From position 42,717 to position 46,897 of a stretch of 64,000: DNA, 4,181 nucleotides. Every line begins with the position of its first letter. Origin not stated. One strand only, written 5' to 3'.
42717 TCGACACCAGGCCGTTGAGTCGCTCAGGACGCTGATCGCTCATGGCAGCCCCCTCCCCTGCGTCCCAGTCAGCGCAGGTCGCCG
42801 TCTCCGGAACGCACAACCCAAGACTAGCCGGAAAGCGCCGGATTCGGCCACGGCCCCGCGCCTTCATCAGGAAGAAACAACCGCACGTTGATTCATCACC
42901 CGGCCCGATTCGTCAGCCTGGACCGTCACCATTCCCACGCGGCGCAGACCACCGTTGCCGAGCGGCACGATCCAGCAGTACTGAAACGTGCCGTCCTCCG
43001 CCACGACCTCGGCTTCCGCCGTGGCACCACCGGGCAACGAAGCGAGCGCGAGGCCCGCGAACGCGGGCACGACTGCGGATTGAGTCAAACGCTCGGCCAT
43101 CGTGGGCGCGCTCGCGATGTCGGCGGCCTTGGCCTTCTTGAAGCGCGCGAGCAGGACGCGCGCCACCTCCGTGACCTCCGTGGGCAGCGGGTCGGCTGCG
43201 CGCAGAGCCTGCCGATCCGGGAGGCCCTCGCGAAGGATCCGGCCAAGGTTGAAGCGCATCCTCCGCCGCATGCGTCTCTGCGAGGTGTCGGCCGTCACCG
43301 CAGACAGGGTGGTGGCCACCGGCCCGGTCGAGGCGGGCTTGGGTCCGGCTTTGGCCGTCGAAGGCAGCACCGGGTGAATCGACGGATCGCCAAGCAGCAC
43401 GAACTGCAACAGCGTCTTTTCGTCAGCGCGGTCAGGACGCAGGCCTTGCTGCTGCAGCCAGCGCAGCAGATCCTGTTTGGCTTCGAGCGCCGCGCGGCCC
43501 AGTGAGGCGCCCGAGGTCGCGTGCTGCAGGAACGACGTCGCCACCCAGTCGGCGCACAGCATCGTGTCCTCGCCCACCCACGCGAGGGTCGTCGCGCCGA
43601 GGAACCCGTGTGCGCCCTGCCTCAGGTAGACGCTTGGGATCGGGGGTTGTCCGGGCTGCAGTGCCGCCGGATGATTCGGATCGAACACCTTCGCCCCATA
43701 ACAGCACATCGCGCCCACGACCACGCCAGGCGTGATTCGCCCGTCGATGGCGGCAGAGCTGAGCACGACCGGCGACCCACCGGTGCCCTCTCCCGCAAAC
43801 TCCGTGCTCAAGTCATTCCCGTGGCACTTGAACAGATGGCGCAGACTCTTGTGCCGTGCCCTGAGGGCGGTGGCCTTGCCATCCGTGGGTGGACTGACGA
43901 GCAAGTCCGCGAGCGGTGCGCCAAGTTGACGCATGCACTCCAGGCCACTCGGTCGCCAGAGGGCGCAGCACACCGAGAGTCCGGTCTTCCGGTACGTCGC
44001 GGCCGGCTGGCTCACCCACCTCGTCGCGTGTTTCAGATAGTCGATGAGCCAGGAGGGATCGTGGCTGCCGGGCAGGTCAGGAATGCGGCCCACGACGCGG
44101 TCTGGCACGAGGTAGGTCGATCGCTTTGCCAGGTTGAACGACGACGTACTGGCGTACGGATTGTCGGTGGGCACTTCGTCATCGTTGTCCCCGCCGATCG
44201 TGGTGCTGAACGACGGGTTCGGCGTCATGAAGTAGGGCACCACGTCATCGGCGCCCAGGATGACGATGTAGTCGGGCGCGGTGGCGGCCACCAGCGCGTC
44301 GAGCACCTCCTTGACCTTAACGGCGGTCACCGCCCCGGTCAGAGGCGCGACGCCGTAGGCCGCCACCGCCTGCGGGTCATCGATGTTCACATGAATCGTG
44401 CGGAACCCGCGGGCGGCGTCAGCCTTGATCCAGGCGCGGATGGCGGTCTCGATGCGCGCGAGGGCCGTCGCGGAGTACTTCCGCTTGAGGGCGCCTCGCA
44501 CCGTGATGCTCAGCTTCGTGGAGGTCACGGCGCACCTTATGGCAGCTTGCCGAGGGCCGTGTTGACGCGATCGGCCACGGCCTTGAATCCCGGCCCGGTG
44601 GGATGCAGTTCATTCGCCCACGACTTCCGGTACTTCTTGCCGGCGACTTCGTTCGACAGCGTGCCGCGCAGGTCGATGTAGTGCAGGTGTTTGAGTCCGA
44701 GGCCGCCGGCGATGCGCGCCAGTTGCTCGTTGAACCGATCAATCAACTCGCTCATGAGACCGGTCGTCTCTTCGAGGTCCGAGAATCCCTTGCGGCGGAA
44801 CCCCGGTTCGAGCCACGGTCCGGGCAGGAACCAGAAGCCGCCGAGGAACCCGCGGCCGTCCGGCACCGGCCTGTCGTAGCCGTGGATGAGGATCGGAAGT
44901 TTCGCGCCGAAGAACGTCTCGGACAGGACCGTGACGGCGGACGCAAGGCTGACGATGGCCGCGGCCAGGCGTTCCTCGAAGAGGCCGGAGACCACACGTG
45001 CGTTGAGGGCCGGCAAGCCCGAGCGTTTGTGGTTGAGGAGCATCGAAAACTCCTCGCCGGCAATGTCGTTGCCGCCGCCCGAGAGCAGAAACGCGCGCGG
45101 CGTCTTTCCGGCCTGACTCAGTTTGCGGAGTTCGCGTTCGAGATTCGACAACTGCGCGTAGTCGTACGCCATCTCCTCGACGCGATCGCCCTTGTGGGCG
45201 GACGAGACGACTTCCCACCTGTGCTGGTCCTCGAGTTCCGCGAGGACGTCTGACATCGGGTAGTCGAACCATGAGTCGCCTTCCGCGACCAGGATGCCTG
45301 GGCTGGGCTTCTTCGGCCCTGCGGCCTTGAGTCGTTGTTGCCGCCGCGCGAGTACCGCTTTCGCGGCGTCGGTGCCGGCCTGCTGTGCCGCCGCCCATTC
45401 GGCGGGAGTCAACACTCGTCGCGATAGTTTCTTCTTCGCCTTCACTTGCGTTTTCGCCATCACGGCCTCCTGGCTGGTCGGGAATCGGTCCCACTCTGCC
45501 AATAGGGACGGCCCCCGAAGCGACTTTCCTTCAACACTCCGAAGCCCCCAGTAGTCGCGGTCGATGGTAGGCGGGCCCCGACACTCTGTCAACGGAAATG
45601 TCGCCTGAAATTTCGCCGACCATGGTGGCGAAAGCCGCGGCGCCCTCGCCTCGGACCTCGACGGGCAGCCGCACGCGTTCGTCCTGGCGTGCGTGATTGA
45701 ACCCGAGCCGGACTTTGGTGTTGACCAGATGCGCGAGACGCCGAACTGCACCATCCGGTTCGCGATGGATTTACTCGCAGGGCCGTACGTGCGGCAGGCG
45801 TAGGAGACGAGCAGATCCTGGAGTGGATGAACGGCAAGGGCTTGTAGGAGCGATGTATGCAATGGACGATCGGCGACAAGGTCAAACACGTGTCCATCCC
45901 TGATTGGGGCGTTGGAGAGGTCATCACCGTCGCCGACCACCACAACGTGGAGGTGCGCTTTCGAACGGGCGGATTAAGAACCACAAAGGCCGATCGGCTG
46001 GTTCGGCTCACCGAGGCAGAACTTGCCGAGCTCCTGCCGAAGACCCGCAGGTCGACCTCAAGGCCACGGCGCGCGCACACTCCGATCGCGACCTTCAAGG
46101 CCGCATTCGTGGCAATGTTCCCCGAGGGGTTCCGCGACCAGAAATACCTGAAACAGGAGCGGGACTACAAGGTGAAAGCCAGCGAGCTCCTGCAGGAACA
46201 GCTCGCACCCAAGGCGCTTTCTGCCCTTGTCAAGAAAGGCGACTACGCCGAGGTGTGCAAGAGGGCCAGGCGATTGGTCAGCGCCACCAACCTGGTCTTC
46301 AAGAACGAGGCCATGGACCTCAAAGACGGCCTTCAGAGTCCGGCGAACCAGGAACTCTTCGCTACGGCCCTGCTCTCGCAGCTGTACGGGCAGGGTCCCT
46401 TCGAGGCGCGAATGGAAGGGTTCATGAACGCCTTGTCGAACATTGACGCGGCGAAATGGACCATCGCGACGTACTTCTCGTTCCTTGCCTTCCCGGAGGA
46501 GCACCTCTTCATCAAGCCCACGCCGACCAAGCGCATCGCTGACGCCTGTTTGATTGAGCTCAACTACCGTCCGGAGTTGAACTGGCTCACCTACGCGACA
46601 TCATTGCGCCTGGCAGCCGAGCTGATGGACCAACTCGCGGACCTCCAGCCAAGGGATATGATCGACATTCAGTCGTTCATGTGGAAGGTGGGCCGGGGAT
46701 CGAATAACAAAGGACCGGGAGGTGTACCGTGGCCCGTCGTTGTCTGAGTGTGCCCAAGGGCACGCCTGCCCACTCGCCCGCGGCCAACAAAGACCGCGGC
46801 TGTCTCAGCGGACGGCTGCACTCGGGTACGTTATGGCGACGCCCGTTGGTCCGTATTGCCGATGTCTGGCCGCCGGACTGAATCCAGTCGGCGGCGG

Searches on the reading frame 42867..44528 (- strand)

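Call 18: search_protein_families(library=pfam, proteins=[window:42867-44528:-], max_evalue=0.001)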
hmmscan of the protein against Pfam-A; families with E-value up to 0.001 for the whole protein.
window:42867-44528:- (553 aa): 1 family
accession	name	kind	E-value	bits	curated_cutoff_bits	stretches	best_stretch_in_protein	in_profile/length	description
PF01364.23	Peptidase_C25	-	1.9e-11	44.3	23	1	303-384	294-372/374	Peptidase family C25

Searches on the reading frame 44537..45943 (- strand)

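Call 18: search_protein_families(library=pfam, proteins=[window:44537-45943:-], max_evalue=0.001)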
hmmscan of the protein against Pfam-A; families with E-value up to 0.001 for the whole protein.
window:44537-45943:- (468 aa): 1 family
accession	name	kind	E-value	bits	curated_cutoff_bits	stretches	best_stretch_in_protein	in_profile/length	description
PF13472.12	Lipase_GDSL_2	-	0.00025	22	32.9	0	235-453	25-176/178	GDSL-like Lipase/Acylhydrolase family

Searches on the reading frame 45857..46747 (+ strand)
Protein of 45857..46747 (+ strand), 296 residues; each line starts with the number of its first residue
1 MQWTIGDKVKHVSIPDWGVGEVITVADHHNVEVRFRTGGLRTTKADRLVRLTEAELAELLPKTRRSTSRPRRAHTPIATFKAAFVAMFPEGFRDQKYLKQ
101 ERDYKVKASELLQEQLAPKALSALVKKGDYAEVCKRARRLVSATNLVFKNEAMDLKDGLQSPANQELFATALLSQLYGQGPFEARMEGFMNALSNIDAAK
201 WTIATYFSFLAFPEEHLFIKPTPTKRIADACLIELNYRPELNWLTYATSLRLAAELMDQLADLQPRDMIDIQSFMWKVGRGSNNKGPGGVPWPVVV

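Call 18: search_protein_families(library=pfam, proteins=[window:45857-46747:+], max_evalue=0.001)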
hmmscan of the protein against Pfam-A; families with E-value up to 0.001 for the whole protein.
window:45857-46747:+ (296 aa): 1 family
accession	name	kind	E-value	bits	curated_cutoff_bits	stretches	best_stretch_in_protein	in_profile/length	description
PF12073.14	DUF3553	-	3.3e-05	23.8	20.3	1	6-46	4-43/50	Protein of unknown function (DUF3553)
